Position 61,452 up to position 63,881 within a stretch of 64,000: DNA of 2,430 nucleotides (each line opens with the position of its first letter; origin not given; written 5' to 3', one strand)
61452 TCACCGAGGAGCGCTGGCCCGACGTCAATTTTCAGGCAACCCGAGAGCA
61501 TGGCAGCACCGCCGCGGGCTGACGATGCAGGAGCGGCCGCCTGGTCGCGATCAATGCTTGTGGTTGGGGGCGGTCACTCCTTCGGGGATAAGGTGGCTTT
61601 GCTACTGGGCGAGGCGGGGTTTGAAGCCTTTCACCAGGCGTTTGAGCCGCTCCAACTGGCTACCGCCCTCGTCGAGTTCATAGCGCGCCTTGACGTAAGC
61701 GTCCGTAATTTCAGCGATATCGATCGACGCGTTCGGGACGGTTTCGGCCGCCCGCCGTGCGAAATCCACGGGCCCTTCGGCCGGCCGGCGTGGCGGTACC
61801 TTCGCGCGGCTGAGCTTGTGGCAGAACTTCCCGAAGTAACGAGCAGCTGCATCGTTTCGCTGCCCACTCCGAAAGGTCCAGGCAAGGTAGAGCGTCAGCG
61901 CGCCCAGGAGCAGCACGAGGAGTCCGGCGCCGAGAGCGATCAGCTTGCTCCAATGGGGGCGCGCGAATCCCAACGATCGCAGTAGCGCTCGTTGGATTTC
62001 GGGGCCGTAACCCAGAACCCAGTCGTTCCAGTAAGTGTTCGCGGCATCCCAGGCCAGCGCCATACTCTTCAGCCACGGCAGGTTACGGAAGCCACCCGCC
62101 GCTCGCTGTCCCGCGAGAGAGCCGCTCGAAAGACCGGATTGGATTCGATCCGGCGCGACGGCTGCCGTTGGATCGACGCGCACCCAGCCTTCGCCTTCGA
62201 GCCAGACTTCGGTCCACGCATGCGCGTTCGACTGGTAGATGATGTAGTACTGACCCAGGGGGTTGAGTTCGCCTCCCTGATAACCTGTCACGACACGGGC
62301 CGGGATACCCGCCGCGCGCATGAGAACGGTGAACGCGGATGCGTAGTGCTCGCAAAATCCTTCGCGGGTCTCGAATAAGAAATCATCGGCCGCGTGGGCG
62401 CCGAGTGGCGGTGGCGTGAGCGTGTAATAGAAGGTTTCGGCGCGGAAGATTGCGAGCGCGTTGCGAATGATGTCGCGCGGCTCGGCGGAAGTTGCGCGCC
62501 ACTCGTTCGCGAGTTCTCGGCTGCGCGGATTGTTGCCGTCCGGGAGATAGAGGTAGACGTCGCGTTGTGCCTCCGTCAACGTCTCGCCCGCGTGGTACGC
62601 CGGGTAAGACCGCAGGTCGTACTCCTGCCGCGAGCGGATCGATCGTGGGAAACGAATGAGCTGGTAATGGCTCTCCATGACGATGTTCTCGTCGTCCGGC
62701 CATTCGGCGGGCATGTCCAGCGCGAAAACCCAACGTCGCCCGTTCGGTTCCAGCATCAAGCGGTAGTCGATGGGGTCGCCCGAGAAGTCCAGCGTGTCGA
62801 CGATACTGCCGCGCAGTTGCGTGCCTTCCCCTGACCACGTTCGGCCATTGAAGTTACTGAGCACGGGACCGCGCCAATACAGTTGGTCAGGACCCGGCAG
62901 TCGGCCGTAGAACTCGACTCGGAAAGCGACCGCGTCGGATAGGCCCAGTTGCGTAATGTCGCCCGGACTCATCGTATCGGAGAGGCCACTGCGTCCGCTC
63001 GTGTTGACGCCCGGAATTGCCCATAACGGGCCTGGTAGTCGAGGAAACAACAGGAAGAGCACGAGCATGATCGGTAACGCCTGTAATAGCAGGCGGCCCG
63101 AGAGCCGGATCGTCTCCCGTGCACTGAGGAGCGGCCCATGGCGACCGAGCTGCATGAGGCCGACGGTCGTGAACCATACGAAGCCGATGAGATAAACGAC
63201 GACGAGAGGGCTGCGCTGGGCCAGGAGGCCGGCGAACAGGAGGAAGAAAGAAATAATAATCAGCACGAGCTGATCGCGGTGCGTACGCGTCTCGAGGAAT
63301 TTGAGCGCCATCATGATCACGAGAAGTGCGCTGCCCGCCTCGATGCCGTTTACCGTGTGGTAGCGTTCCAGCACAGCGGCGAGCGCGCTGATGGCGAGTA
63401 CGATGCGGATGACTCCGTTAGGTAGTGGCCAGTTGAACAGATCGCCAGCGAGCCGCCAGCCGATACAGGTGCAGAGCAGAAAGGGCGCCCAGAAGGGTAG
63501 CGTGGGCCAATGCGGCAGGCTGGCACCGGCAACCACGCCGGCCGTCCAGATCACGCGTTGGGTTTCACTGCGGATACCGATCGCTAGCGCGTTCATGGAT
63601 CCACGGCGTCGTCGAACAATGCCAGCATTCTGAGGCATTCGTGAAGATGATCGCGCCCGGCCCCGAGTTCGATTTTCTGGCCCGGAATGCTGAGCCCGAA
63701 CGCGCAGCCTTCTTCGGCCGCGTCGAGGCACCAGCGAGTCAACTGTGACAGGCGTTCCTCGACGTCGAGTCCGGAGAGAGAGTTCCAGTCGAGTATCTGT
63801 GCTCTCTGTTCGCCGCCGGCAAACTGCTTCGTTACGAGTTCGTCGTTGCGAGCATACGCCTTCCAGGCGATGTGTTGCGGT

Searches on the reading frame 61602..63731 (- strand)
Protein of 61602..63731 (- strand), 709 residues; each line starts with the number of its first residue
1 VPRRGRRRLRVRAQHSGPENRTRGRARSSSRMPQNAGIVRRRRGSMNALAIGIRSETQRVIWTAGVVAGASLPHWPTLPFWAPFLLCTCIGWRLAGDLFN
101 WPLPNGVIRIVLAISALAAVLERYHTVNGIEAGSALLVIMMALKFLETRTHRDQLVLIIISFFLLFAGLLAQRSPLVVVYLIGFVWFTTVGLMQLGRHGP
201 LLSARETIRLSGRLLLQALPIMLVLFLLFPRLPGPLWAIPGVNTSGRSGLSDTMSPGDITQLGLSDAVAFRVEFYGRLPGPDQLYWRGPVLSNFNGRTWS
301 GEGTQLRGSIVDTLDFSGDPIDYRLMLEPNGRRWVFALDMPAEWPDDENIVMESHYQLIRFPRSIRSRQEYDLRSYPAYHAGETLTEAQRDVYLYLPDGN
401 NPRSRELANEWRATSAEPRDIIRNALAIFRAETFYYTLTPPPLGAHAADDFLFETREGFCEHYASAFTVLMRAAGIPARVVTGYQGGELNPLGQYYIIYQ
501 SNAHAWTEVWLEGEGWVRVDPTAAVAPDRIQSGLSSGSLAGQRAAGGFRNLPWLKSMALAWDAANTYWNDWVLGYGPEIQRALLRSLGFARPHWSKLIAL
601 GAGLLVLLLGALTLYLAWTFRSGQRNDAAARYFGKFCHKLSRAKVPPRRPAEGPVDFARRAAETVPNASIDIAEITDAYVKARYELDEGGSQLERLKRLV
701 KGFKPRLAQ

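Call 59: search_protein_families(library=pfam, proteins=[window:61602-63731:-], max_evalue=0.00001)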
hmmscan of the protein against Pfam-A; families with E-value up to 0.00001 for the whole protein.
window:61602-63731:- (709 aa): 3 families
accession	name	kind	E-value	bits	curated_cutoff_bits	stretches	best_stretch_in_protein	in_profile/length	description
PF11992.13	TgpA_N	-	8.1e-76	255.6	30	1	62-379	1-330/333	TgpA N-terminal domain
PF01841.26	Transglut_core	-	5.5e-25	88.2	23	1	424-521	19-108/108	Transglutaminase-like superfamily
PF13559.11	DUF4129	-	1.3e-09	38.5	24.8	1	635-699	4-67/69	Domain of unknown function (DUF4129)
